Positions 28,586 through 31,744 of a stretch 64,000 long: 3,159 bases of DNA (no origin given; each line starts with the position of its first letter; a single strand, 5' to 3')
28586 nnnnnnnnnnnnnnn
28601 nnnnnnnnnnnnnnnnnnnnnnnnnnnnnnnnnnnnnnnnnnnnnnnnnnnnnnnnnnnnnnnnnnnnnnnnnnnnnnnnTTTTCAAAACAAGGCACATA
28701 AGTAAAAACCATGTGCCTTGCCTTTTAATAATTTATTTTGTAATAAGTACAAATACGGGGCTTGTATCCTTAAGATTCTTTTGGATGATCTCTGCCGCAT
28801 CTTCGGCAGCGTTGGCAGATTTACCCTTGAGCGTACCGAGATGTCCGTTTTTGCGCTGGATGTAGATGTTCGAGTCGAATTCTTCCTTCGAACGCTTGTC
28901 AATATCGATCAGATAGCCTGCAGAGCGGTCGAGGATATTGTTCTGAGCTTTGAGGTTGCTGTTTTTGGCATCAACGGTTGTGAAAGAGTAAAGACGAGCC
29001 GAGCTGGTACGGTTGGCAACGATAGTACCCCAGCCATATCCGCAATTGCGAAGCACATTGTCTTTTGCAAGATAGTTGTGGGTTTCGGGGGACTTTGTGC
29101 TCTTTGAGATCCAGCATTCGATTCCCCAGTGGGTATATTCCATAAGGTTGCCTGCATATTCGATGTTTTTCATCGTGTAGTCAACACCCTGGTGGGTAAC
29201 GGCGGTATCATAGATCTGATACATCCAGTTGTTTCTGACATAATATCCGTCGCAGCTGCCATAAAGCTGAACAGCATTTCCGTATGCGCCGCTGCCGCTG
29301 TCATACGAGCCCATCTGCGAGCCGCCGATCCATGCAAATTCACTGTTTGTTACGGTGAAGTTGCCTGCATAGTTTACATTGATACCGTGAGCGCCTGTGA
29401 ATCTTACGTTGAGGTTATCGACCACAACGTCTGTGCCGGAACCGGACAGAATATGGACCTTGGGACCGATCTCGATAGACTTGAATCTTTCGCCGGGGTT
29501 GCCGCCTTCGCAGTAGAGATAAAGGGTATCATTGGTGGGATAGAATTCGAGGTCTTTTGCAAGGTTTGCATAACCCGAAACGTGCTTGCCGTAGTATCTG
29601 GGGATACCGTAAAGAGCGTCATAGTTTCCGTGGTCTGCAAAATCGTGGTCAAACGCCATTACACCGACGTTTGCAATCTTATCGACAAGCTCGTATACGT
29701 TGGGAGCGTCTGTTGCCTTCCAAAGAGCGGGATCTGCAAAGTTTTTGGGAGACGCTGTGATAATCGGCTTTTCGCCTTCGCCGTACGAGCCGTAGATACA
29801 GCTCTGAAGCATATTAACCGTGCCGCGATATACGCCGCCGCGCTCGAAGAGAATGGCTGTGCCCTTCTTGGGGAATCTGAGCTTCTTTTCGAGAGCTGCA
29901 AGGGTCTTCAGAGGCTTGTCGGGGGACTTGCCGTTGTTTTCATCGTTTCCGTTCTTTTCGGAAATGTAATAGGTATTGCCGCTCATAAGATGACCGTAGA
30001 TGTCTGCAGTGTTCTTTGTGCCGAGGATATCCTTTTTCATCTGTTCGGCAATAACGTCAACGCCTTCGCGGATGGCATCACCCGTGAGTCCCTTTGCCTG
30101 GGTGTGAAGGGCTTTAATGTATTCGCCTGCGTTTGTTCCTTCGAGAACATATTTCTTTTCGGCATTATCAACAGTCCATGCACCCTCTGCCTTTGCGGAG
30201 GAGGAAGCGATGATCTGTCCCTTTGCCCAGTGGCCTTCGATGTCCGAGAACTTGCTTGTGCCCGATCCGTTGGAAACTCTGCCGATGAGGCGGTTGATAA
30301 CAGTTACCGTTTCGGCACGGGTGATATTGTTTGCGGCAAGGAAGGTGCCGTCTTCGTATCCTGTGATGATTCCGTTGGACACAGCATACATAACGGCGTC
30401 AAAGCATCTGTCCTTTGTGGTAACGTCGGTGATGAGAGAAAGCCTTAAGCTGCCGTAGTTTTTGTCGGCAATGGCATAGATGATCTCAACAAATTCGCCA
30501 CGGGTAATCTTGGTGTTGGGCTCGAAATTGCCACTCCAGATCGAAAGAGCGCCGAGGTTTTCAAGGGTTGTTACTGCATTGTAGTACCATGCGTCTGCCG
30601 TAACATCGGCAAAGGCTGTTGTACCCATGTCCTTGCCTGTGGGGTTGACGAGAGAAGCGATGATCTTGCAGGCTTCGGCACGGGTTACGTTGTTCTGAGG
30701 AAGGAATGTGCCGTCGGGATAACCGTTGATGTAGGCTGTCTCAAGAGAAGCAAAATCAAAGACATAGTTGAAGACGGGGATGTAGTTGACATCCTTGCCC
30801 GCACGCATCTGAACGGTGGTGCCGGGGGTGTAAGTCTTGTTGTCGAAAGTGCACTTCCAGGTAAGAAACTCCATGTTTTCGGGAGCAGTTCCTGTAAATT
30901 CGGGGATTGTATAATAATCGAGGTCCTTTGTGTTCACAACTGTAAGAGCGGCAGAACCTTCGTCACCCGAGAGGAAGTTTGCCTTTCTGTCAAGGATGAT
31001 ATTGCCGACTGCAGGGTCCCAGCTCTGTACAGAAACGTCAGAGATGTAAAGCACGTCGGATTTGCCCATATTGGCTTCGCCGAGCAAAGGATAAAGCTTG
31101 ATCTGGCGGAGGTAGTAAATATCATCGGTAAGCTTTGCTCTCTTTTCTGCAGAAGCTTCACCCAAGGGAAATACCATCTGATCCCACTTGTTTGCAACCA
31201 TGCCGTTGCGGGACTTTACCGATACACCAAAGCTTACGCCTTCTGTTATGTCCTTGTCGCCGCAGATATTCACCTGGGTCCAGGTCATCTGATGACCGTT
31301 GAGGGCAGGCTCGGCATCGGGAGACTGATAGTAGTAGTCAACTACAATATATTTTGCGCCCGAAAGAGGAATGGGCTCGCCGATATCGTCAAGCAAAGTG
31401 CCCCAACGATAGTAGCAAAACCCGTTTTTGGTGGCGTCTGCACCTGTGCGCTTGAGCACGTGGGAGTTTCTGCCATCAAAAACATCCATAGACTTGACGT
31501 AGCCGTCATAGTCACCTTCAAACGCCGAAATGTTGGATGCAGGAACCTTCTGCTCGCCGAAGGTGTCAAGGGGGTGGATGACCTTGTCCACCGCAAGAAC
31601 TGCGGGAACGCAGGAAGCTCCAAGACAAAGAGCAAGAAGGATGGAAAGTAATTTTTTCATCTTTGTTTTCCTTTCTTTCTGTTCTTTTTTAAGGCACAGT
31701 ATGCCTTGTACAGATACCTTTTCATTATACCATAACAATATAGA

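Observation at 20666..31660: Back-to-back cluster of three giant exoproteins; A1 is a mosaic of the two families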

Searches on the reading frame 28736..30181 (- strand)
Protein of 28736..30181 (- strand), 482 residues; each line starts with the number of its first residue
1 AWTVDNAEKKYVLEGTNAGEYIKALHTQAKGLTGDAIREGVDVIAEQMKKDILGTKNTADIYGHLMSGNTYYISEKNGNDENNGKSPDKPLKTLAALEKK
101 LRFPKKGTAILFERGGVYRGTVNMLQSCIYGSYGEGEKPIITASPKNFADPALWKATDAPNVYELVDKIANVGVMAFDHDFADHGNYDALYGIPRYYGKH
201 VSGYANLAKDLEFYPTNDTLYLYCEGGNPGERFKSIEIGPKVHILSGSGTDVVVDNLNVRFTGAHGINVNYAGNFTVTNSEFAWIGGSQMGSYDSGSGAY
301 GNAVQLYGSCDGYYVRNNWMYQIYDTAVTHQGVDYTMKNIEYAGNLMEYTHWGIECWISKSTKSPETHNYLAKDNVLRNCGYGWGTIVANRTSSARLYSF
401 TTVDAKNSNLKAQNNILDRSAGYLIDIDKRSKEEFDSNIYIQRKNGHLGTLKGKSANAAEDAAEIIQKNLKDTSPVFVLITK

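Call 23: search_solved_structures(query=window:28736-30001:-, max_evalue=10, show_alignments=2)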
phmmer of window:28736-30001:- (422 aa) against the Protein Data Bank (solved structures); distinct sequences matched with E-value up to 10: 2.
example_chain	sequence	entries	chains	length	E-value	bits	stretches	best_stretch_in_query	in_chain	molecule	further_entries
7v6m_A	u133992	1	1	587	3.6e-06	29.4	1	7-83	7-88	Fibronectin type III domain-containing protein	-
5f9o_H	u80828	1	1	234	0.032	16.3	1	224-303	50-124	CH235.9 Heavy chain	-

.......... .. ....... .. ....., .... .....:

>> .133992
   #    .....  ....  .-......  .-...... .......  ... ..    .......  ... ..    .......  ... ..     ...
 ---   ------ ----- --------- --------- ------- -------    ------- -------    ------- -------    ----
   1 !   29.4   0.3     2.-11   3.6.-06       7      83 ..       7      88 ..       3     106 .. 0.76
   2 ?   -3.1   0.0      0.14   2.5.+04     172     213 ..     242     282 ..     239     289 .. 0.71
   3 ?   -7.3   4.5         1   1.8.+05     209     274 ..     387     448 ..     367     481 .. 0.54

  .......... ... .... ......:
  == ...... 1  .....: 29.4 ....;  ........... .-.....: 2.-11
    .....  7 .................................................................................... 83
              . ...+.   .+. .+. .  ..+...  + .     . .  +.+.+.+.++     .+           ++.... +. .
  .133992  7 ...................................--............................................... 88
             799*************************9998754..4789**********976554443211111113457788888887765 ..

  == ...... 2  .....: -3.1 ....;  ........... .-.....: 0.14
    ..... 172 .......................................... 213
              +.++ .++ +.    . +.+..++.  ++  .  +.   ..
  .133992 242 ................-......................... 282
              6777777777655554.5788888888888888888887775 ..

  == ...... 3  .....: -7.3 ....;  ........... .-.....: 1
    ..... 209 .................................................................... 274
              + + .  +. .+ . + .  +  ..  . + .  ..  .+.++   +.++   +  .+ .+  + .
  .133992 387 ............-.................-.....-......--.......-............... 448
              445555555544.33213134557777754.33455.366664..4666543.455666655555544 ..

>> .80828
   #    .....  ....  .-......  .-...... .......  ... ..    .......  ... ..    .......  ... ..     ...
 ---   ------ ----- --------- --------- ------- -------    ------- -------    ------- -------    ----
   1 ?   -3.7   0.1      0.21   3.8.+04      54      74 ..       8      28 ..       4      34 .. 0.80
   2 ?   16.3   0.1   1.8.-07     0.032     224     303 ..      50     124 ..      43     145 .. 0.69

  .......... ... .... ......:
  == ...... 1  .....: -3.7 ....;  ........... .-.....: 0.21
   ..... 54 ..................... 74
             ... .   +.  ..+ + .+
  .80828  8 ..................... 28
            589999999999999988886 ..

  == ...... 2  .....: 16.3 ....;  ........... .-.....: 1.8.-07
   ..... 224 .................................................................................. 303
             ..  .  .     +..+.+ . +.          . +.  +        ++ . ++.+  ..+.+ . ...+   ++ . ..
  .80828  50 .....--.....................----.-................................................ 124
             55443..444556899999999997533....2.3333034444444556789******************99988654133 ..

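Call 47: search_protein_families(library=pfam, proteins=[window:28736-30001:-], max_evalue=5)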
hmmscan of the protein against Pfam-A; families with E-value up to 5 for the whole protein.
window:28736-30001:- (422 aa): 3 families
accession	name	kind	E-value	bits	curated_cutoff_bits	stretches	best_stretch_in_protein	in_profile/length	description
PF13229.12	Beta_helix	-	0.004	17.2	25.9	1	187-372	7-149/158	Right handed beta helix region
PF07687.19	M20_dimer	-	0.12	12.8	21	1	378-412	10-43/107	Peptidase dimerisation domain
PF10049.14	DUF2283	-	0.18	12.4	23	1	152-184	3-32/49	Protein of unknown function (DUF2283)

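Call 51: find_homologous_proteins(query=window:28736-30181:-, max_evalue=0.001)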
Query window:28736-30181:- (482 aa): 433 proteins with E <= 0.001 among 7393 candidates; the best 120 are listed.
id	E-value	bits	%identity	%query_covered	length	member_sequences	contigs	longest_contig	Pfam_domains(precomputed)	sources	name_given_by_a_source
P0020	4.3e-179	614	56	100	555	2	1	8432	-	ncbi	-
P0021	7.1e-166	571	54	100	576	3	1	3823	PF00395.26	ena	-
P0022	1.3e-130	455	49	100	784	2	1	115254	PF00395.26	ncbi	-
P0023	2.4e-122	427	46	99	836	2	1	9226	PF00395.26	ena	-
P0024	1.4e-120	421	45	99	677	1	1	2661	PF00395.26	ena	-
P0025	1.3e-119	418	46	99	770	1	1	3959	PF00395.26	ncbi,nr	ncbi:MAG: S-layer homology domain-containing protein, partial [Clostridia bacterium]|nr:S-layer homo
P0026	9.9e-115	402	45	98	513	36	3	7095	-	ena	-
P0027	6.7e-113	396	46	96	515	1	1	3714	-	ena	-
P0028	1.9e-111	391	44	99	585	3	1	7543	PF00395.26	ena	-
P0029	1.1e-110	389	45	98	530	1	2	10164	-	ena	-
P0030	4.5e-100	354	42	98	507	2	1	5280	-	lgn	-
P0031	1.2e-98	349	43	90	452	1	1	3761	-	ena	-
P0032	7.4e-97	343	39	99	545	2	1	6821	-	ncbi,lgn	-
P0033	2.9e-96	341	40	99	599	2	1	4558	PF13229.13,PF00395.26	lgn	-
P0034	1.0e-88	316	39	98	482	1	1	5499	-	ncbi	-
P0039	1.5e-83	299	38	98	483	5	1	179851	-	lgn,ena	-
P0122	4.1e-61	225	35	85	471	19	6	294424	-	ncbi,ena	-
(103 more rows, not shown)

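Call 52: find_encoding_contigs(protein=P0039, flank=8000, max_places=1)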
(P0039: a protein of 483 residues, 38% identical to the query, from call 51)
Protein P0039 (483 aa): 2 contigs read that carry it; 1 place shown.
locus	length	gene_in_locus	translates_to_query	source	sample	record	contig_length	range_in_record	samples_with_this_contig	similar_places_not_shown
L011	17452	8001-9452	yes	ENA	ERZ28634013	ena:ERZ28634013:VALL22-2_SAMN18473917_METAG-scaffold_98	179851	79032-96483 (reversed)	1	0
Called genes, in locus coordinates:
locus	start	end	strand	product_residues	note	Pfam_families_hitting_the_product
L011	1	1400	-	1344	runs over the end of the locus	PF25596:CPSase_L_D1, PF02786:CPSase_L_D2, PF02787:CPSase_L_D3, PF25596:CPSase_L_D1, PF02655:ATP-grasp_3, PF02786:CPSase_L_D2, PF02142:MGS, PF01678:DAP_epimerase, +5 more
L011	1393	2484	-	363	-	PF00988:CPSase_sm_chain, PF00117:GATase, PF07722:Peptidase_C26 (faint)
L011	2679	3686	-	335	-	PF02729:OTCace_N, PF00185:OTCace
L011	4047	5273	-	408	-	PF12725:DUF3810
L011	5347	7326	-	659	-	PF03717:PBP_dimer, PF00905:Transpeptidase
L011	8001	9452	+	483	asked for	-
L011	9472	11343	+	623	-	PF07940:Hepar_II_III_C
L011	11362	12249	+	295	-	PF01171:ATP_bind_3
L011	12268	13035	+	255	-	PF03372:Exo_endo_phos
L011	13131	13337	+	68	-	-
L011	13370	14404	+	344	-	PF00389:2-Hacid_dh, PF02826:2-Hacid_dh_C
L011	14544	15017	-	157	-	-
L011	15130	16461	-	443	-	PF00817:IMS, PF11799:IMS_C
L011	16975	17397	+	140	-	PF00164:Ribosom_S12_S23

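Call 53: find_encoding_contigs(protein=P0122, flank=8000, max_places=1)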
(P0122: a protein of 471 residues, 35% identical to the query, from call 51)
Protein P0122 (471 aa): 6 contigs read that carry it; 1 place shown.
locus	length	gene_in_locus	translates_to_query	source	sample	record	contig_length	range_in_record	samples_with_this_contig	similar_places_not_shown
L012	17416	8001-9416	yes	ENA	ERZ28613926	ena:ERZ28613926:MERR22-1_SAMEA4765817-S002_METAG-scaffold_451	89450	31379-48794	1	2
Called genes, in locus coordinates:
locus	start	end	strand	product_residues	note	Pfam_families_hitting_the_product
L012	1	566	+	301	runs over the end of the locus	PF00198:2-oxoacid_dh (weak)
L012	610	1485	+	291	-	PF01261:AP_endonuc_2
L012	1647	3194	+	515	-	PF13306:LRR_5, PF13855:LRR_8 (faint), PF13306:LRR_5, PF00404:Dockerin_1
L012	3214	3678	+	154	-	PF03652:RuvX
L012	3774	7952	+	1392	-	PF00395:SLH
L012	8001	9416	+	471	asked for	-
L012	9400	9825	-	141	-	-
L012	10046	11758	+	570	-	PF04909:Amidohydro_2 (weak), PF18082:NAT_N, PF18164:GNAT_C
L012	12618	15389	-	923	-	PF04616:Glyco_hydro_43 (faint), PF02012:BNR (faint), PF13088:BNR_2, PF25852:DUF6242_C (faint), PF00165:HTH_AraC (weak), PF12833:HTH_18, PF00165:HTH_AraC (weak), PF13088:BNR_2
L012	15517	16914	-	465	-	PF00682:HMGL-like, PF02436:PYC_OADA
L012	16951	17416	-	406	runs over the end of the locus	PF03977:OAD_beta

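Call 61: search_solved_structures(query=A4, max_evalue=1, show_alignments=4)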
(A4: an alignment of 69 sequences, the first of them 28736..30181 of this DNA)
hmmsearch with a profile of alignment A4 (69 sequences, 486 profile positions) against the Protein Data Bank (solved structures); distinct sequences matched with E-value up to 1: 4.
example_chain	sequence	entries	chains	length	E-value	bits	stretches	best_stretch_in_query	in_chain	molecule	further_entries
7v6m_A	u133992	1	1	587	1.2e-16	63.6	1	54-131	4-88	Fibronectin type III domain-containing protein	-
6kqs_A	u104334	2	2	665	2.9e-15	59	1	48-132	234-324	lacto-N-biosidase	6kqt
7v6i_A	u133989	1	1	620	1.1e-13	53.8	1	51-131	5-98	Lacto-N-biosidase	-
5gqc_A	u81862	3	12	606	6.7e-13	51.2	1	52-150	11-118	Lacto-N-biosidase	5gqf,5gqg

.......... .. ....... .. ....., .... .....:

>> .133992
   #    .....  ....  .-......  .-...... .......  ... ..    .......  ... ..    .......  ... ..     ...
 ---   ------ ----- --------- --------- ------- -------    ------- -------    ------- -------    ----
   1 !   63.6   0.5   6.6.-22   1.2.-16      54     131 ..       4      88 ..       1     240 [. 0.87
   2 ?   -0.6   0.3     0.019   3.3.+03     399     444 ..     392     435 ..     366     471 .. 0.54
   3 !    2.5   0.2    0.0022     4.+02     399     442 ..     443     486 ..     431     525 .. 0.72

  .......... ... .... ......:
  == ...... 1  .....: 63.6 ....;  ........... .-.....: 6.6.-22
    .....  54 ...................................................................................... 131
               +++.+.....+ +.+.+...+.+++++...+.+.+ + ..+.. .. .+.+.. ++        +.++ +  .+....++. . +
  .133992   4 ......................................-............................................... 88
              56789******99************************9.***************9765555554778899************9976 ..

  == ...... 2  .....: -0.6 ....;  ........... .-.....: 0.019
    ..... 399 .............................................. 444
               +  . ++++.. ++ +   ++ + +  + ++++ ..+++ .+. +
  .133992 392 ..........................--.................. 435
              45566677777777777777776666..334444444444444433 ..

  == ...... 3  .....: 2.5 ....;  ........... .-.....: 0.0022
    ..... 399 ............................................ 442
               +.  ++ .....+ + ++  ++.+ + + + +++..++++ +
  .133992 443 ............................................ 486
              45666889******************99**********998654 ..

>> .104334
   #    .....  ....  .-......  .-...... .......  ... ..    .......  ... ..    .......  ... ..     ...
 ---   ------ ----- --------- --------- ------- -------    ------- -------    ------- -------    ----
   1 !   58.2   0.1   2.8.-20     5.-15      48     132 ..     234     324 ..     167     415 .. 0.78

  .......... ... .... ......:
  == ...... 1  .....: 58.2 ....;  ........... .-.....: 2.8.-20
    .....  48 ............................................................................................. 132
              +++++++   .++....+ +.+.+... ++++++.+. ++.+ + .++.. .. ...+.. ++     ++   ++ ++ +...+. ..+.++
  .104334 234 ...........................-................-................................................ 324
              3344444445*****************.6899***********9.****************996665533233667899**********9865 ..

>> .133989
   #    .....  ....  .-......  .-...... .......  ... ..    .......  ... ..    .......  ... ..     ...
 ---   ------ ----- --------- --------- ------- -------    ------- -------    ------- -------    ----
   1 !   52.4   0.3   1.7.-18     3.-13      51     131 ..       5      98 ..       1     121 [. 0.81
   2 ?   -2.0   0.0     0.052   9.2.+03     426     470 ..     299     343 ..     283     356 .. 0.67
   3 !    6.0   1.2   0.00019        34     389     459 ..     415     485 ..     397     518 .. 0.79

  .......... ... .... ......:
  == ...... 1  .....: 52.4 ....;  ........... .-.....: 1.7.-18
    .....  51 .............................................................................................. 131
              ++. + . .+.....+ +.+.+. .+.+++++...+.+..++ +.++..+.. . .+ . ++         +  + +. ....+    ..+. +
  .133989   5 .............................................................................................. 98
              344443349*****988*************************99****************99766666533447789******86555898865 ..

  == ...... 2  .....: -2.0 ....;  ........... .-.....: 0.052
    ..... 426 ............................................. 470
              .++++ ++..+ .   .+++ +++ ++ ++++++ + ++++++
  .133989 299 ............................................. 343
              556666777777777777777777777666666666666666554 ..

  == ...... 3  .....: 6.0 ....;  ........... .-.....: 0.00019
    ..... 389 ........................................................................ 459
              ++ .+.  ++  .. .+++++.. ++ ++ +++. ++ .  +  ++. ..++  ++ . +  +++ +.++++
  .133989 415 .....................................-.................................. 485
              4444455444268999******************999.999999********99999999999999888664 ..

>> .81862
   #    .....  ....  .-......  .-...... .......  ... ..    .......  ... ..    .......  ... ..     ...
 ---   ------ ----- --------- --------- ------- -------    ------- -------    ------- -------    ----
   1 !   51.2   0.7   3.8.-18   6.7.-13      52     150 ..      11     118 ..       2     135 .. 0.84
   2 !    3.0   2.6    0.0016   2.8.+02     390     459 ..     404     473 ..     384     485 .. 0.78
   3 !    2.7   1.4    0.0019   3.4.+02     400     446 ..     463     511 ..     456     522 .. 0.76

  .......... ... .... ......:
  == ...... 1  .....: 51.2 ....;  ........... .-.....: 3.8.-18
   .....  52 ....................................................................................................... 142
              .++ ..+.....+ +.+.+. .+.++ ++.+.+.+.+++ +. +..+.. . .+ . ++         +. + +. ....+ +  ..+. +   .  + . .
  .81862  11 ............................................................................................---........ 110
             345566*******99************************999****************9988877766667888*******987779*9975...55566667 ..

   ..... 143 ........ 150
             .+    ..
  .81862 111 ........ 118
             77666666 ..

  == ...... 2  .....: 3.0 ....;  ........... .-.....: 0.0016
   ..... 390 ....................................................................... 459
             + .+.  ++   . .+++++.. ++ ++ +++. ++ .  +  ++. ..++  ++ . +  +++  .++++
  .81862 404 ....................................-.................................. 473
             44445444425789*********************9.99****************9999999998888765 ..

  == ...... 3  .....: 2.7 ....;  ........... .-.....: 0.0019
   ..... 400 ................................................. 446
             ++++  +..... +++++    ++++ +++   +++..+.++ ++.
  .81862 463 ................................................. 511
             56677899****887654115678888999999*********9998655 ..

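Call 77: search_protein_families(library=pfam, alignment_id=A4, max_evalue=0.01)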
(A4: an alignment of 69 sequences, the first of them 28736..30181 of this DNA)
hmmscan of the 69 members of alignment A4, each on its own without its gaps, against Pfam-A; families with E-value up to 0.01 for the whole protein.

A. member 1, window:28736-30181:- (482 aa): 1 family
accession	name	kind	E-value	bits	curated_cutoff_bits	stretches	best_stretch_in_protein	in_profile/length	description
PF13229.12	Beta_helix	-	0.0057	16.7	25.9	0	247-432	7-149/158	Right handed beta helix region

B. families by the number of members that match (of 69 scanned): 8 families
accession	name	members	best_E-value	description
PF13229.12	Beta_helix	26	1.2e-09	Right handed beta helix region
PF00395.25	SLH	2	1.1e-24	S-layer homology domain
PF25184.1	YxzE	1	0.00091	YxzE-like putative bacteriocin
PF05048.19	NosD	1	0.0012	Periplasmic copper-binding protein (NosD)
PF00544.25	Pectate_lyase_4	1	0.0014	Pectate lyase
PF04886.17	PT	1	0.0018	PT disordered repeat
PF01456.22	Mucin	1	0.0056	Mucin-like glycoprotein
PF09776.14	Mitoc_L55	1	0.0063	Mitochondrial ribosomal protein L55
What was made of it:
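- On GH136 (lacto-N-biosidase): No family-specific Pfam hit in 69 members (call 77).
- No LnbY/GH136-I partner domain was detected (calls 47, 77).
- Tried and rejected: A scan of 69 A-core members found only the generic Beta_helix family (call 77).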

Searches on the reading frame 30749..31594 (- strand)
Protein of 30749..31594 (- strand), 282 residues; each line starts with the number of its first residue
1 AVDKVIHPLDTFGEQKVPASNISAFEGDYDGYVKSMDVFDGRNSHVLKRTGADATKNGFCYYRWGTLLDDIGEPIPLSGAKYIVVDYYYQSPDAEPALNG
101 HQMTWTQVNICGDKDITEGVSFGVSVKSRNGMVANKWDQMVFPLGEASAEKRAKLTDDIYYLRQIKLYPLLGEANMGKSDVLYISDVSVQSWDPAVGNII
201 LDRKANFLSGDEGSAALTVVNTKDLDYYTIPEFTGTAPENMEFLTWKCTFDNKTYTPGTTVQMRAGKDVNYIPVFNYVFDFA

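Call 47: search_protein_families(library=pfam, proteins=[window:30749-31594:-], max_evalue=5)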
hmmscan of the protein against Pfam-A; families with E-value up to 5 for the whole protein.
window:30749-31594:- (282 aa): 1 family
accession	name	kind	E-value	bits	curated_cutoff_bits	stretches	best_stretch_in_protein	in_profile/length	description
PF18200.7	Big_11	-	0.14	12.5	25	1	249-264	24-39/87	Bacterial Ig-like domain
